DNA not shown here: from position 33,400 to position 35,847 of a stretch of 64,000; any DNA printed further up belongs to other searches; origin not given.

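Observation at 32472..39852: Candidate undescribed catabolic system: two ARH-fold hydrolases, xylose-isomerase-like TIM barrel, Gfo/Idh/MocA oxidoreductase and SDR under LacI control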

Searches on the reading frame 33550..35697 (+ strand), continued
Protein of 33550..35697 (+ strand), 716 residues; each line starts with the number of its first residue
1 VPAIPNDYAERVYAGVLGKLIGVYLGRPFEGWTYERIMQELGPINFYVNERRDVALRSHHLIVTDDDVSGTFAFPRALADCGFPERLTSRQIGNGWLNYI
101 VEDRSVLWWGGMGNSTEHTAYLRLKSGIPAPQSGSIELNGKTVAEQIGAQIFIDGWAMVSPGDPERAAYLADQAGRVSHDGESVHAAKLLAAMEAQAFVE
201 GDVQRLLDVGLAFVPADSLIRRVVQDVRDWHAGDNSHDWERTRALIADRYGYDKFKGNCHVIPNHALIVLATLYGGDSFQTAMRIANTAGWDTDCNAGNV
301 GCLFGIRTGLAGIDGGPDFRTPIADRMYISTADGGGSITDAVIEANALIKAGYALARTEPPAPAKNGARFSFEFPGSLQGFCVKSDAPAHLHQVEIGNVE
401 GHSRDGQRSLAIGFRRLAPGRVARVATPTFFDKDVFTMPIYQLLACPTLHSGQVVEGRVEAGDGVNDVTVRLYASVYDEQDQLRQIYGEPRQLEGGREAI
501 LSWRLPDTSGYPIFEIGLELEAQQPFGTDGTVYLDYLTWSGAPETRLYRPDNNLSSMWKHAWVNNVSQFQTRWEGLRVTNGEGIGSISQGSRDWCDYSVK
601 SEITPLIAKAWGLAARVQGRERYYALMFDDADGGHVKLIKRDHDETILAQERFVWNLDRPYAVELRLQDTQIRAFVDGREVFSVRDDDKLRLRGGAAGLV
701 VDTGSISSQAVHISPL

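Call 57: fold_search(model_id=the predicted structure, library=pdb)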
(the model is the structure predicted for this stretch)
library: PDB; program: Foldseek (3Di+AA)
matches with E <= 10: 1795; with E <= 0.001: 304
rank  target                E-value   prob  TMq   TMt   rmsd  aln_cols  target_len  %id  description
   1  1t5j                  2.0e-09  1.00  0.33  0.74   5.3       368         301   18  Crystal structure of ribosylglycohydrolase MJ1187 from Methanococcus jannaschii (released 2004-05-11)
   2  3zr5_A                1.4e-07  1.00  0.18  0.20  15.7       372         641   12  STRUCTURE OF GALACTOCEREBROSIDASE FROM MOUSE (released 2011-09-28)
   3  4ccc_A                2.6e-07  1.00  0.19  0.21  16.1       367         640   12  STRUCTURE OF MOUSE GALACTOCEREBROSIDASE WITH 4NBDG: ENZYME-SUBSTRATE COMPLEX (released 2013-12-11)
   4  6g1p_A                3.5e-07  1.00  0.32  0.63   7.1       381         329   15  Apo form of ADP-ribosylserine hydrolase ARH3 of Latimeria chalumnae (released 2018-11-28)
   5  4b1l                  4.4e-07  1.00  0.19  0.80   2.1       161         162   19  CARBOHYDRATE BINDING MODULE CBM66 FROM BACILLUS SUBTILIS (released 2012-12-12)
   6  6g1p_B                5.5e-07  1.00  0.33  0.66   6.8       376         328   15  Apo form of ADP-ribosylserine hydrolase ARH3 of Latimeria chalumnae (released 2018-11-28)
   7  4azz_A                6.1e-07  1.00  0.18  0.75   2.4       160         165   19  Carbohydrate binding module CBM66 from Bacillus subtilis (released 2012-07-25)
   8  6hh4_A                6.7e-07  1.00  0.33  0.66   6.7       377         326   14  ADP-ribosylserine hydrolase ARH3 of Latimeria chalumnae in complex with ADP-ribosyl-L-arginine (released 2018-11-28)
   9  8yzq_E                7.7e-07  1.00  0.14  0.34  15.8       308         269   14  Toxascaris leonina galectin (Tl-gal) W77F/W212F oligomer (released 2025-04-09)
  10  4jqt_A                7.7e-07  1.00  0.16  0.25  18.2       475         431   11  Crystal structure of a putative glycosyl hydrolase (BT3469) from Bacteroides thetaiotaomicron VPI-5482 at 2.49 A resol (released 2013-04-17)
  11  8zqi_A                8.0e-07  1.00  0.14  0.34  15.5       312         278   12  Glucose bound Toxascaris leonina galectin (Tl-gal) W77F/W212F (released 2025-06-04)
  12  8yzq_A                9.3e-07  1.00  0.14  0.36  15.9       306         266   13  Toxascaris leonina galectin (Tl-gal) W77F/W212F oligomer (released 2025-04-09)
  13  6g1q_B                1.2e-06  1.00  0.32  0.64   6.1       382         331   14  ADP-ribosylserine hydrolase ARH3 of Latimeria chalumnae in complex with ADP-ribose (released 2018-11-28)
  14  4xup_D                1.2e-06  1.00  0.17  0.35  18.4       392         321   11  Structure of the N-terminal CBM22-1-CBM22-2 tandem domain from Paenibacillus barcinonensis Xyn10C (released 2015-06-03)
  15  6hh4_B                1.2e-06  1.00  0.34  0.67   5.9       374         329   14  ADP-ribosylserine hydrolase ARH3 of Latimeria chalumnae in complex with ADP-ribosyl-L-arginine (released 2018-11-28)
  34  2woc_A                4.3e-06  1.00  0.33  0.75   5.3       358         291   17  Crystal Structure of the dinitrogenase reductase-activating glycohydrolase (DRAG) from Rhodospirillum rubrum (released 2009-08-11)
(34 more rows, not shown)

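Call 67: find_encoding_contigs(protein=P0002, flank=10000, max_places=2)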
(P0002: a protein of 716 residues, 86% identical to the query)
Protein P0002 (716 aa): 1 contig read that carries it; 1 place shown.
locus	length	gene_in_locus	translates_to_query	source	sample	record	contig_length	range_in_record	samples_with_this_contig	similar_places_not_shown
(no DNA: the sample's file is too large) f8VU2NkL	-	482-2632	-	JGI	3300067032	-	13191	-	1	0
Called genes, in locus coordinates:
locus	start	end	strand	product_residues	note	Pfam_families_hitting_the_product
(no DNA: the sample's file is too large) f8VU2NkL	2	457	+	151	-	?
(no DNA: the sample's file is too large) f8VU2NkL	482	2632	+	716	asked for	PF03747:ADP_ribosyl_GH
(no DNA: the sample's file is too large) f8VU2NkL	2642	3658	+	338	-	PF03747:ADP_ribosyl_GH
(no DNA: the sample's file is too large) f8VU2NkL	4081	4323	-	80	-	PF08448:PAS_4 (weak)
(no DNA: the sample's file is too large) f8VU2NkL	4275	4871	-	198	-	PF00989:PAS (faint), PF12860:PAS_7, PF13188:PAS_8 (faint)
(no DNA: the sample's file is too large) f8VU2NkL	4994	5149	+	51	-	-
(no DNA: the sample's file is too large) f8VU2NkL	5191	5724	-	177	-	-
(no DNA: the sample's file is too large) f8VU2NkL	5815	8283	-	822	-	PF13185:GAF_2, PF13492:GAF_3 (faint), PF01590:GAF, PF13185:GAF_2, PF00990:GGDEF, PF00563:EAL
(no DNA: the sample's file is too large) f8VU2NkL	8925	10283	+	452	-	PF01547:SBP_bac_1, PF13416:SBP_bac_8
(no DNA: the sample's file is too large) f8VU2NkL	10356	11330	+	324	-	PF00528:BPD_transp_1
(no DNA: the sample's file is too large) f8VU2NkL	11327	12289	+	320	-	PF00528:BPD_transp_1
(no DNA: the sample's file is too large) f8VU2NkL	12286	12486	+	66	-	-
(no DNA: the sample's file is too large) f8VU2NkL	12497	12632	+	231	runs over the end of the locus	?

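Call 68: find_encoding_contigs(protein=P0003, flank=10000, max_places=3)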
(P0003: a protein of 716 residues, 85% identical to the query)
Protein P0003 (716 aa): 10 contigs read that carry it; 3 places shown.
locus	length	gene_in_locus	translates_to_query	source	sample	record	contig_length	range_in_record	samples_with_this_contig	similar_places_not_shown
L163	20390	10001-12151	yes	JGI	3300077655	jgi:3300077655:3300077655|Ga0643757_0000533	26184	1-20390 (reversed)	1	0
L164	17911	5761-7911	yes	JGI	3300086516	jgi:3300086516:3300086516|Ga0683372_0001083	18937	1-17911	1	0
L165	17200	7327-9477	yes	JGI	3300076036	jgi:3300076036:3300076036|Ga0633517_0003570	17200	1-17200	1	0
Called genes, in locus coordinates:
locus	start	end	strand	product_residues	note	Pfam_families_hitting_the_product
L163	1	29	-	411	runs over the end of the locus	PF00034:Cytochrom_C, PF13442:Cytochrome_CBB3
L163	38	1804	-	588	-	PF01266:DAO (weak), PF00732:GMC_oxred_N, PF05199:GMC_oxred_C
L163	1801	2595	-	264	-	PF13618:Gluconate_2-dh3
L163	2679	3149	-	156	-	-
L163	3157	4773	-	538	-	PF00732:GMC_oxred_N, PF01266:DAO (faint), PF05199:GMC_oxred_C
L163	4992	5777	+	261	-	PF00565:SNase (weak), PF27542:ArfC (faint)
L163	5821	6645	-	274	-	PF00528:BPD_transp_1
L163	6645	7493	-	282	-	PF00528:BPD_transp_1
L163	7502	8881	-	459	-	PF01547:SBP_bac_1, PF13416:SBP_bac_8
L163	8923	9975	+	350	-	PF00356:LacI, PF00532:Peripla_BP_1, PF13407:Peripla_BP_4, PF13377:Peripla_BP_3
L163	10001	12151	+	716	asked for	PF03747:ADP_ribosyl_GH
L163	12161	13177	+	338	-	PF03747:ADP_ribosyl_GH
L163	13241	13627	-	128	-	PF03626:COX4_pro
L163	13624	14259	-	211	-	PF00510:COX3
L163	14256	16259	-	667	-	PF00115:COX1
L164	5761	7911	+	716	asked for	PF03747:ADP_ribosyl_GH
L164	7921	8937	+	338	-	PF03747:ADP_ribosyl_GH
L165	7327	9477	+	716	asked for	PF03747:ADP_ribosyl_GH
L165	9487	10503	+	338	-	PF03747:ADP_ribosyl_GH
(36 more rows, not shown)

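Call 73: search_dna_similar(query=window:33550-35697:+, collection=plasmids, mode=protein, max_rows=25, max_evalue=1e-20)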
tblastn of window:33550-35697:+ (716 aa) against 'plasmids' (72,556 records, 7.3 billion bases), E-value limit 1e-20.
Records with a match: 25; places in all: 27; records where one place covers at least 80% of the query: 24.
Best place of each record, by identity: <60% 25.
By first word of the organism name: Ensifer 9; Rhizobium 8; Agrobacterium 2; Sinorhizobium 2; Deinococcus 1; Enterobacter 1; Phyllobacterium 1; Nitratireductor 1.
By predicted mobility (MOB-suite, as given by PLSDB): non-mobilizable 18; conjugative 7.
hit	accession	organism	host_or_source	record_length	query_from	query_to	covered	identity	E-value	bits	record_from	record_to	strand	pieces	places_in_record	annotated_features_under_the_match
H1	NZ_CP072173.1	Rhizobium sp. AB2/73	Phyla canescens,cell culture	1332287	4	713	99%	50.5%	0e+0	648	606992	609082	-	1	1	record has no annotation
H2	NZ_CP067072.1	Rhizobium sp. AB2/73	Phyla canescens,cell culture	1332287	4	713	99%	50.5%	0e+0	648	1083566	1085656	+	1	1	record has no annotation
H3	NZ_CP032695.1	Rhizobium jaguaris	Calliandra grandiflora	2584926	4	713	99%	50.0%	0e+0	649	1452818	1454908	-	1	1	none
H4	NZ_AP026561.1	Deinococcus aetherius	-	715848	4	715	99%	49.7%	0e+0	612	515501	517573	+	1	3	ADP-ribosylglycohydrolase family protein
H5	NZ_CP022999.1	Rhizobium sp. 11515TR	Cell culture,agricultural soil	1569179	4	713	99%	49.7%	0e+0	645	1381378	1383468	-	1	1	none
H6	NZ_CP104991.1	Rhizobium sp. CC-CFT758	cell culture,agricultural soil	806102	3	713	99%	47.9%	2e-162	600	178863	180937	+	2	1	none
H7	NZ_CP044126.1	Rhizobium sp. BG4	Prosopis cineraria,pure bacterial ...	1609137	1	713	100%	47.5%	0e+0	589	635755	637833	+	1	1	record has no annotation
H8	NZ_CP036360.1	Agrobacterium sp. 33MFTa1.1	Thlaspi arvense,cell culture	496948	3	713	99%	47.6%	0e+0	595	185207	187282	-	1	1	ADP-ribosylglycohydrolase family protein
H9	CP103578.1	Enterobacter hormaechei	Homo sapiens,blood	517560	4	714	99%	46.9%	0e+0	595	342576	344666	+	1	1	ADP-ribosylglycohydrolase family protein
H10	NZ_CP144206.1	Sinorhizobium chiapasense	mixed culture,rhizosphere soil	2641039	10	699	96%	34.4%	8e-93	324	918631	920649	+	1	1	none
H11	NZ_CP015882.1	Ensifer adhaerens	silty clay loam soil (pH 6.1)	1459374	10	699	96%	34.4%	4e-92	322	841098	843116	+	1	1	none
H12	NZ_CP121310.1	Ensifer adhaerens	bacterial colony,soil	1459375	10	699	96%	34.4%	4e-92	322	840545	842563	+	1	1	none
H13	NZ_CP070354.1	Ensifer sp. PDNC004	cell culture,Plastic debris in ...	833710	10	699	96%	34.2%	2e-93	326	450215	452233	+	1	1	ADP-ribosylglycohydrolase family protein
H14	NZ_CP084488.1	Ensifer adhaerens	cellculture,soil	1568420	10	699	96%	34.0%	4e-92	322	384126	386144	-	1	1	none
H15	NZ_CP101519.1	Ensifer adhaerens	cell cuture,rhizosphere soil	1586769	10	699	96%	34.0%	4e-92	322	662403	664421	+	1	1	none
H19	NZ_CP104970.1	Phyllobacterium zundukense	Vicia costata,cell culture,root nodule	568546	6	707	98%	32.6%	1e-85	303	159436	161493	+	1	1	ADP-ribosylglycohydrolase family protein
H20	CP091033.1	Sinorhizobium sp. B11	soybean,TY,soil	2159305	10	686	95%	33.6%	5e-89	313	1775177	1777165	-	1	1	ADP-ribosylglycohydrolase family protein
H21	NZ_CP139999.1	Agrobacterium tumefaciens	-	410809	7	699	97%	32.8%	1e-88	312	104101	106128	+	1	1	ADP-ribosylglycohydrolase family protein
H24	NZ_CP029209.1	Nitratireductor sp. OM-1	-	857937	5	701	97%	31.2%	2e-67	249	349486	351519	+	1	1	ADP-ribosylglycohydrolase family protein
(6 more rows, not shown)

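Call 74: get_annotated_region(hit=H8, flank=9000)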
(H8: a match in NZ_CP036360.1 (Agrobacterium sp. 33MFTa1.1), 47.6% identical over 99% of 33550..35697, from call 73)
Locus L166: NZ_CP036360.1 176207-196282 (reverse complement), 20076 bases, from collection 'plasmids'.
description: Agrobacterium sp. 33MFTa1.1 plasmid p_JBx_073812, complete sequence
organism: Agrobacterium sp. 33MFTa1.1 (NCBI taxid 1279031)
taxonomy: Bacteria; Pseudomonadota; Alphaproteobacteria; Hyphomicrobiales; Rhizobiaceae; Agrobacterium; Agrobacterium sp. 33MFTa1.1
host: -; source: Thlaspi arvense,cell culture; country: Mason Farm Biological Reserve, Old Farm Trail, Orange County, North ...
typing (MOB-suite, as given by PLSDB): conjugative; relaxase MOBQ; mating-pair formation MPF_T
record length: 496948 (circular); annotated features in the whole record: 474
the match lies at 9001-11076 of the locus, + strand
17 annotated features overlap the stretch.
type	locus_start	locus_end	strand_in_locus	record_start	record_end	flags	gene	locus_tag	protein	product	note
CDS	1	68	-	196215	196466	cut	-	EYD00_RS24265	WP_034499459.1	antitoxin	-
CDS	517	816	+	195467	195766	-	-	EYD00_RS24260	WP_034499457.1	hypothetical protein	-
CDS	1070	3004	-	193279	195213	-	-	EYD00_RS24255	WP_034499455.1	methyl-accepting chemotaxis protein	GO:0007165 - signal transduction [Evidence IEA]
CDS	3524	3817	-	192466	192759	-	-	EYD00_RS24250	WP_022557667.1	type II toxin-antitoxin system mRNA interferase toxin, RelE/StbE family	-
CDS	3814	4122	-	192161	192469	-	-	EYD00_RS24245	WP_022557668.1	type II toxin-antitoxin system RelB/DinJ family antitoxin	-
CDS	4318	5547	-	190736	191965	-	-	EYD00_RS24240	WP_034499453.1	HipA domain-containing protein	-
CDS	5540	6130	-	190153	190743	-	-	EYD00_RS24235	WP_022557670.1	helix-turn-helix transcriptional regulator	-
CDS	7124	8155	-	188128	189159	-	-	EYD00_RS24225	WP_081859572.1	polyamine ABC transporter substrate-binding protein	-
CDS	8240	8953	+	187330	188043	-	-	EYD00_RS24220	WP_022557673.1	IS6 family transposase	-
CDS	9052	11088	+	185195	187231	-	-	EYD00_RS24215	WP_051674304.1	ADP-ribosylglycohydrolase family protein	-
CDS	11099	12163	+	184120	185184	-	ugpC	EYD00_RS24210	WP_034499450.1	sn-glycerol-3-phosphate ABC transporter ATP-binding protein UgpC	-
CDS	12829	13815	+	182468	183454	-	-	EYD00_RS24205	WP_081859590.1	alpha/beta hydrolase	-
CDS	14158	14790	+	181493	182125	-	-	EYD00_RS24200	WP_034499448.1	pyridoxamine 5'-phosphate oxidase family protein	-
CDS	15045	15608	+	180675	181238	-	-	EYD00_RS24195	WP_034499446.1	NAD(P)H-dependent oxidoreductase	-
CDS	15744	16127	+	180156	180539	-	-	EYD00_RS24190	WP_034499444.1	DUF983 domain-containing protein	-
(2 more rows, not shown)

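Call 75: get_annotated_region(hit=H9, flank=9000)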
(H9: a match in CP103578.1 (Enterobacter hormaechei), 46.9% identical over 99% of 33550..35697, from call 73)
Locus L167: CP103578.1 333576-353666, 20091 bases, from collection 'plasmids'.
description: Enterobacter hormaechei strain 4285 plasmid pMB8072_1, complete sequence
organism: Enterobacter hormaechei (NCBI taxid 158836)
taxonomy: Bacteria; Pseudomonadota; Gammaproteobacteria; Enterobacterales; Enterobacteriaceae; Enterobacter; Enterobacter hormaechei
host: -; source: Homo sapiens,blood; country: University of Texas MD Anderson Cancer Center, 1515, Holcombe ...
typing (MOB-suite, as given by PLSDB): non-mobilizable; replicon IncFIB,IncHI2A,rep_cluster_1088; mating-pair formation MPF_F
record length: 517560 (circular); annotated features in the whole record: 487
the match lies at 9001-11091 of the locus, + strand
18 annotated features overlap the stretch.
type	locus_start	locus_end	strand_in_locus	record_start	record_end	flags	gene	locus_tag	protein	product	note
CDS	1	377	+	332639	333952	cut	potE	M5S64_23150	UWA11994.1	putrescine-ornithine antiporter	-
CDS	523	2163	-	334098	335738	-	pgm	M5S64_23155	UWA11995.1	phosphoglucomutase (alpha-D-glucose-1,6-bisphosphate-dependent)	-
CDS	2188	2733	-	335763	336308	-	seqA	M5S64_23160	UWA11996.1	replication initiation negative regulator SeqA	-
CDS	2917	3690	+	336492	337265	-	ybfF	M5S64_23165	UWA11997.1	esterase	-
CDS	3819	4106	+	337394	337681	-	ybfE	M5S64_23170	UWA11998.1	LexA regulated protein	-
CDS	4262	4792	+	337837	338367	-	fldA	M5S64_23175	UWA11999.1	flavodoxin FldA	-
CDS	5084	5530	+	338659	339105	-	fur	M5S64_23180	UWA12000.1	ferric iron uptake transcriptional regulator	-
CDS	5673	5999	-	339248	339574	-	chiQ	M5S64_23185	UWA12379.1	ChiQ/YbfN family lipoprotein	-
CDS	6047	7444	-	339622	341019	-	chiP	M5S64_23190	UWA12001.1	chitoporin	-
CDS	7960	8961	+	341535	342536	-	-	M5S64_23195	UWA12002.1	LacI family transcriptional regulator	-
CDS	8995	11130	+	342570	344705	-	-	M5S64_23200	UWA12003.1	ADP-ribosylglycohydrolase family protein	-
CDS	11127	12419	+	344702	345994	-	-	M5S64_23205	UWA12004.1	extracellular solute-binding protein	-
CDS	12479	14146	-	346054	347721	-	glnS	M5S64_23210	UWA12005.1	glutamine--tRNA ligase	-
CDS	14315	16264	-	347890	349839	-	nagE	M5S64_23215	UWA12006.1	PTS N-acetyl glucosamine transporter subunit IIABC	-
CDS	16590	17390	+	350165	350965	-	nagB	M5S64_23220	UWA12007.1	glucosamine-6-phosphate deaminase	-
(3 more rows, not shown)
